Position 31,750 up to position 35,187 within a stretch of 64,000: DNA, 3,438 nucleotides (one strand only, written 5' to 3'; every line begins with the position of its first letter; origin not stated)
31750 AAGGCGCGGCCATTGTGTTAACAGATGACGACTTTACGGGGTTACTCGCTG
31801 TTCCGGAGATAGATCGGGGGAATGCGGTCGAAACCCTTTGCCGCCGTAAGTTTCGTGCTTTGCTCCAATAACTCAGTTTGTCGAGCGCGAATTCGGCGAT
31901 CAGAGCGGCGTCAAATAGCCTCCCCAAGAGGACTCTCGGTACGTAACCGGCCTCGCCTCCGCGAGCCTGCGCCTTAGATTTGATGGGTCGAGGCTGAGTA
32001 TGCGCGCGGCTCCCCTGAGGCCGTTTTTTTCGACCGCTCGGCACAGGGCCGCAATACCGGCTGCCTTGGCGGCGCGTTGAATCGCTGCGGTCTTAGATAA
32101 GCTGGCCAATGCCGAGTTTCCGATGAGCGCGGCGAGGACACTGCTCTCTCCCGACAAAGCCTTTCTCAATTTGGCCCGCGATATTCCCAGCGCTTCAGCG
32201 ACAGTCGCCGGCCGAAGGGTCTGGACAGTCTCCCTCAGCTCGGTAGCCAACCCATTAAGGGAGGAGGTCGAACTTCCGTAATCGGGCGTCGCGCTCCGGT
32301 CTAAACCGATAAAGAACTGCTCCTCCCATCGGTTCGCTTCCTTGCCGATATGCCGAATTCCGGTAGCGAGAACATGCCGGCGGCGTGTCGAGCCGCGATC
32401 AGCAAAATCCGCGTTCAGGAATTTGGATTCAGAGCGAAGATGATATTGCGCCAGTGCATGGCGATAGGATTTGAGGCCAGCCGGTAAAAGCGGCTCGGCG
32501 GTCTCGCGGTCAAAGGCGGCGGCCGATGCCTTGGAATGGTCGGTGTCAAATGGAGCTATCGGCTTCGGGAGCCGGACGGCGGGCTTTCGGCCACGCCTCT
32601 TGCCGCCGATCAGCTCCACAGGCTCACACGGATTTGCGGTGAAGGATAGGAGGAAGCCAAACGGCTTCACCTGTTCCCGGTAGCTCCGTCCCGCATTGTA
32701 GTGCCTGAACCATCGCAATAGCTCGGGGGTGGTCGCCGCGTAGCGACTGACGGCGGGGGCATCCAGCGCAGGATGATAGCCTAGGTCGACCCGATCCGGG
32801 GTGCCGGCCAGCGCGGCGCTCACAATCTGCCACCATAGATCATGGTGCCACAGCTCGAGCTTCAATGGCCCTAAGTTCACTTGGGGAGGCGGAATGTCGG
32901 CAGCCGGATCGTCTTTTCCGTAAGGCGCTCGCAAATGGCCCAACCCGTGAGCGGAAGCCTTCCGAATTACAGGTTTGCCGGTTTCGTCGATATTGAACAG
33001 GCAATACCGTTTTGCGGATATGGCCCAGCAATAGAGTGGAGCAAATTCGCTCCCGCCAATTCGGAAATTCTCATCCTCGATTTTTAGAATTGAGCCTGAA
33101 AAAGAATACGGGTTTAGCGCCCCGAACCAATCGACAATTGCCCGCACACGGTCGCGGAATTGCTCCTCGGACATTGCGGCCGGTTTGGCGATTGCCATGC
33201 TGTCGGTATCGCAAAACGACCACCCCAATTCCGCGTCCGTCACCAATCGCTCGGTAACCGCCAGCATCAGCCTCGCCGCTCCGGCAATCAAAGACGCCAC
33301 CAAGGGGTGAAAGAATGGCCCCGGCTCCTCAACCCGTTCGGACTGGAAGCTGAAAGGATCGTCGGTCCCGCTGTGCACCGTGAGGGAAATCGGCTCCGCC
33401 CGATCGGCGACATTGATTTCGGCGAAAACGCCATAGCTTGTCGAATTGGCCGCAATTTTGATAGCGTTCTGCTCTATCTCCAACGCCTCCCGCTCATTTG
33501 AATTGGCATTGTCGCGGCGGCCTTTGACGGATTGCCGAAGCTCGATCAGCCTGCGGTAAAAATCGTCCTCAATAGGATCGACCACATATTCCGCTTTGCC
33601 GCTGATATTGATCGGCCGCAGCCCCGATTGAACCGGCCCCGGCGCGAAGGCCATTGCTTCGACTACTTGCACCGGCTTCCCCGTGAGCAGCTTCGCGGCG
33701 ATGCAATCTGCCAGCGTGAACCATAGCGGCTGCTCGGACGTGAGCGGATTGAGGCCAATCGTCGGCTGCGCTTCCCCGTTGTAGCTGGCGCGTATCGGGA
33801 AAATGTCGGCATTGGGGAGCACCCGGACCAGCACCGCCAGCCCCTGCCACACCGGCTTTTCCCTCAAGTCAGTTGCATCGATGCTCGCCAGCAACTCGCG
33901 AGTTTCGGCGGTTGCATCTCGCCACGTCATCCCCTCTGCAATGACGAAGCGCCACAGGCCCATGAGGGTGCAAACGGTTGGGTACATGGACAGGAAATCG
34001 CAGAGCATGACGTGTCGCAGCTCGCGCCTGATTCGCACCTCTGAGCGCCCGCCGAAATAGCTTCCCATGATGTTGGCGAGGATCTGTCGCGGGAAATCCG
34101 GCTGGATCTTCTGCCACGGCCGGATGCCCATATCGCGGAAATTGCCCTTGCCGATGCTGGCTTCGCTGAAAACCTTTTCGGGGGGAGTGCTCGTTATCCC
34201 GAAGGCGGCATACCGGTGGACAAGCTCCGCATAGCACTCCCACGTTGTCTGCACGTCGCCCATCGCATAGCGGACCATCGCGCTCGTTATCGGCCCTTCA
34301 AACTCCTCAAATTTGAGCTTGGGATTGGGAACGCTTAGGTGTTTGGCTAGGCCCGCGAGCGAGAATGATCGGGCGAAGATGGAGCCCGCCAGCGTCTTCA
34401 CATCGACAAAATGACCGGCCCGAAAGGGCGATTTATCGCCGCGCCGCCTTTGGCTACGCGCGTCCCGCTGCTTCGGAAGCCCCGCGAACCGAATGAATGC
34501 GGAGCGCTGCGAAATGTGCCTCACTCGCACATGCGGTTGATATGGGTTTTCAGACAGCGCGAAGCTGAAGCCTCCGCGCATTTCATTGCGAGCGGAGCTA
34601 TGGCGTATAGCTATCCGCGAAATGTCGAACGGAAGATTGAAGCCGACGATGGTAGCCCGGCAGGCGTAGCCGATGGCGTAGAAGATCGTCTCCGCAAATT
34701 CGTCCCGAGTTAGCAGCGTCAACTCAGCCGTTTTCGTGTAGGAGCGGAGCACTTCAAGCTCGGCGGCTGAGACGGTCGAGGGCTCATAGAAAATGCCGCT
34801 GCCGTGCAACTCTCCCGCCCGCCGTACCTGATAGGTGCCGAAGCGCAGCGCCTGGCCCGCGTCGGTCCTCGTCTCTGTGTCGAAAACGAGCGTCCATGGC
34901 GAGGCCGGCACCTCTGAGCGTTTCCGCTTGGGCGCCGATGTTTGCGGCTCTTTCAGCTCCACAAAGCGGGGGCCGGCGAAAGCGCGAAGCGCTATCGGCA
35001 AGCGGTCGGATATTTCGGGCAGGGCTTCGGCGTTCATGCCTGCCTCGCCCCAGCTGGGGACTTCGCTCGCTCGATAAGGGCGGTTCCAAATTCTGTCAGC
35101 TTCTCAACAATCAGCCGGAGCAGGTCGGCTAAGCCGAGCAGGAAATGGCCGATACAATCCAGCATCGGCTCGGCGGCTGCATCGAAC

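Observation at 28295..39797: An 11.5-kb casposon: Cas1-family integrase plus family-B DNA polymerase plus HNH nuclease, with TIRs and a target-site duplication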

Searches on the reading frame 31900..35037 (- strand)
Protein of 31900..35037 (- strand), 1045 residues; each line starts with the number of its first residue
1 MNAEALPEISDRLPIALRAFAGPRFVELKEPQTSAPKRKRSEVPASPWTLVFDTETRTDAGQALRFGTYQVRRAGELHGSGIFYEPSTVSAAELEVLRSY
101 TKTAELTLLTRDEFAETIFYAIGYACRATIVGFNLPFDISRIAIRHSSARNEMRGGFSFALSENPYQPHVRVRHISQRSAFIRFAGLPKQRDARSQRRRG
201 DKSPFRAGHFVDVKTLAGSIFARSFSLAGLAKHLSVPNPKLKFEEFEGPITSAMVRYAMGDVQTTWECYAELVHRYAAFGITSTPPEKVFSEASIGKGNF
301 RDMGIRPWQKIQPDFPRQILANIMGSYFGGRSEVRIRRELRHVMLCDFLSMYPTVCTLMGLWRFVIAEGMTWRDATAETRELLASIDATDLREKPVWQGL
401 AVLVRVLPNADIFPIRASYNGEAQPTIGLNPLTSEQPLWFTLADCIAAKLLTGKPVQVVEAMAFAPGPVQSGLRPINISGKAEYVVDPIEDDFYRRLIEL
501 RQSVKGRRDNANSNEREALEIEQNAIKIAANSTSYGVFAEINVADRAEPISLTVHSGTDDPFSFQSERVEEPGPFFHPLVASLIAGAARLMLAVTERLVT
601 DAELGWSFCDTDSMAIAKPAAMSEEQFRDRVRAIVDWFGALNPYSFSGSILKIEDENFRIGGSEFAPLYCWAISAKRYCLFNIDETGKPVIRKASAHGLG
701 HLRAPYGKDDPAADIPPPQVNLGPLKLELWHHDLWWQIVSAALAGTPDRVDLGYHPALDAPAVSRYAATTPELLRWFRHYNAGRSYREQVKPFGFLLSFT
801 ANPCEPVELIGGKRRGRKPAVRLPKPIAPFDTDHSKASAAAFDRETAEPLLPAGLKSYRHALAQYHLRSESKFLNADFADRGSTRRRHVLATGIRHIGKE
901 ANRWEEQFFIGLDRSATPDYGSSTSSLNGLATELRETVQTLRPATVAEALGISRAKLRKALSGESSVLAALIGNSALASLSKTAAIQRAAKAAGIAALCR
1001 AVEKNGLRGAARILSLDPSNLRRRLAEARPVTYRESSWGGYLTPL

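Call 3: search_protein_families(library=pfam, proteins=[window:31900-35037:-], max_evalue=0.01)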
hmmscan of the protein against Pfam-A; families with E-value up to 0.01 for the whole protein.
window:31900-35037:- (1045 aa): 2 families
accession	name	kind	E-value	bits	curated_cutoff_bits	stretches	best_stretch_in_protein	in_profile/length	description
PF00136.26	DNA_pol_B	-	0.0011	18.3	23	0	495-538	125-168/453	DNA polymerase family B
PF03175.18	DNA_pol_B_2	-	0.0074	15.7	25.8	0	250-357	136-246/468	DNA polymerase type B, organellar and viral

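Call 11: search_solved_structures(query=window:31900-35037:-, max_evalue=1)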
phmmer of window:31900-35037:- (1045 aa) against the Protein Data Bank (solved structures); distinct sequences matched with E-value up to 1: 0.

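Call 14: search_protein_families(library=ncbifam, proteins=[window:31900-35037:-], max_evalue=0.1)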
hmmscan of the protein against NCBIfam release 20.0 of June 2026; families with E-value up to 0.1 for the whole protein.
window:31900-35037:- (1045 aa): 0 families

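Call 15: search_protein_families(library=padloc, proteins=[window:31900-35037:-], max_evalue=0.1)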
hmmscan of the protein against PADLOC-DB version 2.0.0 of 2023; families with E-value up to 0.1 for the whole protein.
window:31900-35037:- (1045 aa): 1 family
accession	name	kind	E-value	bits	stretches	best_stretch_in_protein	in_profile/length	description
PDLC01247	DEDDh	-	0.002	16.8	1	50-269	1-138/139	"CAS-I,CAS-II,CAS-III,CAS-IV,CAS-V,CAS-VI; associated"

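Call 16: search_protein_families(library=phrogs, proteins=[window:31900-35037:-], max_evalue=0.1)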
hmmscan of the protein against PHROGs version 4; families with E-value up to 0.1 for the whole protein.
window:31900-35037:- (1045 aa): 2 families
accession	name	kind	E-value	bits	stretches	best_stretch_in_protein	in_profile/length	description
phrog_1907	-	DNA, RNA and nucleotide metabolism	1.1e-06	28.5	2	489-620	394-505/629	DNA polymerase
phrog_11768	-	DNA, RNA and nucleotide metabolism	0.071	12.6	0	522-620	416-489/647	DNA polymerase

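Call 17: find_homologous_proteins(query=window:31900-35037:-)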
Query window:31900-35037:- (1045 aa): 2835 proteins with E <= 0.001 among 8000 candidates; the best 120 are listed.
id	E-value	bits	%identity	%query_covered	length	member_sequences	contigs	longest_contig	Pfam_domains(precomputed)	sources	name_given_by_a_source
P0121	0.0e+0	1930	82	99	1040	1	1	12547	-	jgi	jgi:hypothetical protein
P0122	0.0e+0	1913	82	98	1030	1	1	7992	-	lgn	-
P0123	0.0e+0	1891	80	98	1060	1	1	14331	-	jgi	jgi:hypothetical protein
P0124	0.0e+0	1883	80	98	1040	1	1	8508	-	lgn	-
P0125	0.0e+0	1875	80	98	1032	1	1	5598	-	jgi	jgi:hypothetical protein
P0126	0.0e+0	1866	80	98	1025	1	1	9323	-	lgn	-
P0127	0.0e+0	1857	79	98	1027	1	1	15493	-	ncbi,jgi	jgi:hypothetical protein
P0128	0.0e+0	1855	79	98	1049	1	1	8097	-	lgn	-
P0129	0.0e+0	1847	79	98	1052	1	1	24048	-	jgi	jgi:hypothetical protein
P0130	0.0e+0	1816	77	98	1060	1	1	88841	-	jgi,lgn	jgi:hypothetical protein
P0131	0.0e+0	1814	77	98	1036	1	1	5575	-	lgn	-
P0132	0.0e+0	1791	76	98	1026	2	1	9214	-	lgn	-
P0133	0.0e+0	1775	74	99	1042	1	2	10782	-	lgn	-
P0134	0.0e+0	1702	72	98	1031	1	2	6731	-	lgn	-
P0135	0.0e+0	1620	71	98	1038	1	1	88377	-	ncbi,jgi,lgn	ncbi:MAG TPA: hypothetical protein VGF77_02745 [Allosphingosinicella sp.]|jgi:hypothetical protein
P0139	0.0e+0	1358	59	98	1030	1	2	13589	-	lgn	-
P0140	0.0e+0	1351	59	98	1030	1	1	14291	-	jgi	jgi:hypothetical protein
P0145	0.0e+0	1330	58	98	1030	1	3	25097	-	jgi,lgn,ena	-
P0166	0.0e+0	1286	57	98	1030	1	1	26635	-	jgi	jgi:hypothetical protein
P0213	0.0e+0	1237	55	98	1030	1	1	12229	PF00136.27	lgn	-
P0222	0.0e+0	1230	55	98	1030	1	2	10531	-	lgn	-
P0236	0.0e+0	1222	53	99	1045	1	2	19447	PF00136.27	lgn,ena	-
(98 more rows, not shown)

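Call 20: search_solved_structures(query=A1, max_evalue=1, show_alignments=2)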
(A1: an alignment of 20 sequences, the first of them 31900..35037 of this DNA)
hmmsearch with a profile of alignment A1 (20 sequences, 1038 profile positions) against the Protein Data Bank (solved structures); distinct sequences matched with E-value up to 1: 35.
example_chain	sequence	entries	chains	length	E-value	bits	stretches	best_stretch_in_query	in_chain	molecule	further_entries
5h12_A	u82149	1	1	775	0.0035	18.5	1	494-540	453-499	Deep Vent DNA Polymerase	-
1d5a_A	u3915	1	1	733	0.0058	17.8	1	498-555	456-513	PROTEIN (DNA POLYMERASE)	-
1qqc_A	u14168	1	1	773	0.0064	17.6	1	498-555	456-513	DNA POLYMERASE II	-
9mj5_S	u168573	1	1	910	0.027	15.6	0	576-629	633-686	DNA polymerase alpha catalytic subunit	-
5iud_A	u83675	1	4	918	0.027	15.6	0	576-629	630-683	DNA polymerase alpha catalytic subunit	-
4q5v_A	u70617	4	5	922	0.027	15.5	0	576-629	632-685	DNA polymerase alpha catalytic subunit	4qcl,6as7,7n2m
4fm2_A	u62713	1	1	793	0.04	15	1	497-539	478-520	DNA polymerase 1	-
4flt_A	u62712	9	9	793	0.04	15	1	497-539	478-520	DNA polymerase 1 | Pyrococcus abyssi B family DNA polymerase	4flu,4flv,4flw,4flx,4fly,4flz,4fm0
8vy3_C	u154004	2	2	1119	0.045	14.8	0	576-629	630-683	DNA polymerase alpha catalytic subunit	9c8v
5exr_C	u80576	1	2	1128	0.045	14.8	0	576-629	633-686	DNA polymerase alpha catalytic subunit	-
7u5c_C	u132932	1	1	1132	0.046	14.8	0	576-629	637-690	DNA polymerase alpha catalytic subunit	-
8d0b_F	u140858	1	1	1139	0.047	14.8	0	576-629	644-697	DNA polymerase alpha catalytic subunit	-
7opl_A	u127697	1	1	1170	0.05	14.7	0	576-629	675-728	DNA polymerase alpha catalytic subunit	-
1wns_A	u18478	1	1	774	0.052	14.6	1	498-539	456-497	DNA POLYMERASE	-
1wn7_A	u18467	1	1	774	0.052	14.6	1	498-539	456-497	Family B DNA Polymerase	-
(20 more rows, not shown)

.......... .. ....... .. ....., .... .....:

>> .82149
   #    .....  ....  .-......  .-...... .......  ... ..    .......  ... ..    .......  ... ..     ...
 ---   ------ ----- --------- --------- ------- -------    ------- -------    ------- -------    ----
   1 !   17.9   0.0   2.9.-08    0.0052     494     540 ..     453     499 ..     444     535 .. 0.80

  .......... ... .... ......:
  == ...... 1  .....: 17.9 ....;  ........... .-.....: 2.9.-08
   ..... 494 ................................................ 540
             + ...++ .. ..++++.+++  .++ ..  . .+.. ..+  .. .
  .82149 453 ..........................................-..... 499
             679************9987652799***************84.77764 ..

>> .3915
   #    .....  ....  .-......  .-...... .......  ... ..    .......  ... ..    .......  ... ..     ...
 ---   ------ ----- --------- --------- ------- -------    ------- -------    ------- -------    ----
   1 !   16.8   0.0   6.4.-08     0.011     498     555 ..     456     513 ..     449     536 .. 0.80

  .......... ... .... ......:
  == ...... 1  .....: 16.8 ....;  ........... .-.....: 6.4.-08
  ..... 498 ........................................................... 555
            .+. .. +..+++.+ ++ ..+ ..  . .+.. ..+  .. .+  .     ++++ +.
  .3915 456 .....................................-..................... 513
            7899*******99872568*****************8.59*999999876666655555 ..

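Call 47: predict_structure(alignment_id=A1)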
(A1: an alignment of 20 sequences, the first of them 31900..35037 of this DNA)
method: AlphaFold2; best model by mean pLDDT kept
length: 1045 residues; sequences in the alignment: 20
mean_pLDDT: 60.4   pTM: 0.55
mean pLDDT of the five models: 60.4, 50.8, 50.4, 44.2, 42.5
residues with pLDDT >= 90: 77; 70-90: 388; 50-70: 173; < 50: 407
segments of 3 or more residues with pLDDT < 50: 1-45, 56-64, 134-226, 286-292, 328-337, 414-433, 543-570, 698-703, 721-725, 759-923, 1030-1045
pLDDT, mean of each block of 10 residues (from residue 1): 29 31 44 39 54 51 65 86 82 88 89 72 61 44 25 30 41 32 33 42 34 31 42 60 59 80 75 58 51 62 82 68 52 44 85 90 90 92 90 91 78 43 39 60 86 82 91 80 83 88 83 72 67 62 43 41 43 72 83 85 70 78 91 92 88 84 81 68 85 62 58 75 53 80 67 59 30 36 34 29 25 30 25 37 38 38 28 23 26 28 29 32 58 77 79 81 78 72 73 75 81 78 67 41 35
secondary structure, 60 per line:
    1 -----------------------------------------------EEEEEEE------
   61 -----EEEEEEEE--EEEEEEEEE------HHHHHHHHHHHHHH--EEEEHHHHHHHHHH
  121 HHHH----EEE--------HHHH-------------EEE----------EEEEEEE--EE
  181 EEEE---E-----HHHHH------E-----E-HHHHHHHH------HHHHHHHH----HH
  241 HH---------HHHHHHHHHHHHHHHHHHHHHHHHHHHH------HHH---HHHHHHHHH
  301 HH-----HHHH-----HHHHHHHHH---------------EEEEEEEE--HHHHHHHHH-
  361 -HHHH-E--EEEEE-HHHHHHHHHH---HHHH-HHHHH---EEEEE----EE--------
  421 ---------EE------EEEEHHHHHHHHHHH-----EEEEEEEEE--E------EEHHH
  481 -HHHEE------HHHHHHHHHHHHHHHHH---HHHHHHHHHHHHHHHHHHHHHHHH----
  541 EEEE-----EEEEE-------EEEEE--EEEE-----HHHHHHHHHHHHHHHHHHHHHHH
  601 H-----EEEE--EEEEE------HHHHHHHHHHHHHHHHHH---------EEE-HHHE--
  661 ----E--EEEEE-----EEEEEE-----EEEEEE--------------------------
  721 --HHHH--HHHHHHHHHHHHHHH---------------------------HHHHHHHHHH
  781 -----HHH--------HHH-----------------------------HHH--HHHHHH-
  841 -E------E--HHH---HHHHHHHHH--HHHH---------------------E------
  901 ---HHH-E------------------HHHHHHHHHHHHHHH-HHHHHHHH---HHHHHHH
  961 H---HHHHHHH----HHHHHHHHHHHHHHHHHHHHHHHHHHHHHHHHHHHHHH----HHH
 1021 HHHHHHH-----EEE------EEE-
elements in order (helices of 4 or more, strands of 3 or more residues): E48-54 E66-73 E76-84 H91-104 E107-110 H111-124 E129-131 H140-143 E157-159 E170-176 E179-184 H194-198 H213-220 H227-234 H239-242 H252-279 H292-302 H308-311 H317-325 E341-348 H351-359 H362-365 E370-374 H376-385 H389-392 H394-398 E402-406 E438-441 H442-452 E458-466 H493-509 H513-536 E541-544 E550-554 E562-566 E569-572 H578-601 E607-610 E613-617 H624-641 E651-653 E668-672 E678-683 E689-694 H723-726 H729-743 H771-780 H834-839 H858-866 H869-872 H927-941 H943-950 H954-961 H965-971 H976-1013 H1018-1027 E1033-1035 E1042-1044

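Call 51: fold_search(model_id=the predicted structure, library=pdb)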
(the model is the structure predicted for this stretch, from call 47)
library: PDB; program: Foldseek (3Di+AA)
matches with E <= 10: 464; with E <= 0.001: 138
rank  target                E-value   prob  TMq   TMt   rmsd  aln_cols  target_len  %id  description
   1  2vwk                  1.3e-10  1.00  0.25  0.32  12.5       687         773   13  Uracil Recognition in Archaeal DNA Polymerases Captured by X-ray Crystallography. V93Q polymerase variant (released 2008-07-22)
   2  1d5a                  1.9e-10  1.00  0.25  0.33  12.8       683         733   13  CRYSTAL STRUCTURE OF AN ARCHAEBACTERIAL DNA POLYMERASE D.TOK. DEPOSITION OF SECOND NATIVE STRUCTURE AT 2.4 ANGSTROM (released 2000-03-24)
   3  7b06                  2.1e-10  1.00  0.25  0.36  12.3       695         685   13  TgoT_RT521 apo (released 2020-12-30)
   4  2vwj_A                3.6e-10  1.00  0.23  0.30  12.7       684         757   14  Uracil Recognition in Archaeal DNA Polymerases Captured by X-ray Crystallography. (released 2008-07-22)
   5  8d0b_F                3.6e-10  1.00  0.28  0.31  26.6       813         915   12  Human CST-DNA polymerase alpha/primase preinitiation complex bound to 4xTEL-foldback template (released 2022-06-22)
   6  1wns                  3.8e-10  1.00  0.24  0.33  12.3       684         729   14  Crystal structure of family B DNA polymerase from hyperthermophilic archaeon pyrococcus kodakaraensis KOD1 (released 2004-08-17)
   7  7b08                  4.0e-10  1.00  0.25  0.34  12.2       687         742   14  TgoT apo (released 2020-12-30)
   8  1tgo                  6.0e-10  1.00  0.24  0.31  15.8       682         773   14  THERMOSTABLE B TYPE DNA POLYMERASE FROM THERMOCOCCUS GORGONARIUS (released 1999-03-22)
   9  7b07                  6.3e-10  1.00  0.25  0.33  12.9       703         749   14  TgoT_6G12 apo (released 2020-12-30)
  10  7b0g_A                7.0e-10  1.00  0.25  0.34  12.6       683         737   14  TgoT_6G12 binary with 2 hCTPs (released 2020-12-30)
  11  7b0f_A                7.3e-10  1.00  0.24  0.33  13.1       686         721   14  TgoT_6G12 Binary complex (released 2020-12-30)
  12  9en0_A                7.3e-10  1.00  0.24  0.31  15.5       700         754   15  KOD-H4 DNA polymerase mutant in a unproductive binary complex with DNA:DNA containing six HNA nucleotides (released 2025-09-24)
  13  1qht                  7.7e-10  1.00  0.22  0.29  13.2       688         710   13  DNA POLYMERASE FROM THERMOCOCCUS SP. 9ON-7 ARCHAEON (released 2000-05-26)
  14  5vu9_A                8.5e-10  1.00  0.26  0.34  11.9       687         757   13  TNA polymerase, translocated product (released 2017-12-06)
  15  9oax_A                9.4e-10  1.00  0.25  0.33  12.5       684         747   13  TNA polymerase, 5-270, ternary complex (released 2025-12-10)
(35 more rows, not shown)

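Call 60: search_dna_similar(query=window:31900-35037:-, collection=phages, mode=protein, max_evalue=0.00001, max_rows=10)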
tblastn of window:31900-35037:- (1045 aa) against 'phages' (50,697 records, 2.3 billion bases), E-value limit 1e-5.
No match.

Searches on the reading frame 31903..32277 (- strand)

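Call 67: search_protein_families(library=pfam, proteins=[window:31903-32277:-], max_evalue=1)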
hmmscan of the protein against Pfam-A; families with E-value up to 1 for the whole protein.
seq(125 aa): 7 families
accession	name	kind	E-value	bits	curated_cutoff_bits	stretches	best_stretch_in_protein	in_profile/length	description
PF13932.14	SAM_GIDA_C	-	0.0034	17.6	27.1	1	6-33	19-46/57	tRNA modifying enzyme MnmG/GidA C-terminal helical bundle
PF02954.25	HTH_8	-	0.0054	16.9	22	2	90-107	24-41/42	Bacterial regulatory protein, Fis family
PF13560.12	HTH_31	-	0.029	15.1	27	1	13-47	8-42/64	Helix-turn-helix domain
PF00126.33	HTH_1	-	0.038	14.4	26.6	1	76-107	5-36/60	Bacterial regulatory helix-turn-helix protein, lysR family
PF12728.13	HTH_17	-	0.068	13.9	27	0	21-40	2-21/51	Helix-turn-helix domain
PF19104.5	DUF5791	-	0.18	12.4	27.4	1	11-49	6-44/124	Family of unknown function (DUF5791)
PF20432.4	Xre-like-HTH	-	0.66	10.8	25.8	0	23-41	26-43/63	Antitoxin Xre-like helix-turn-helix domain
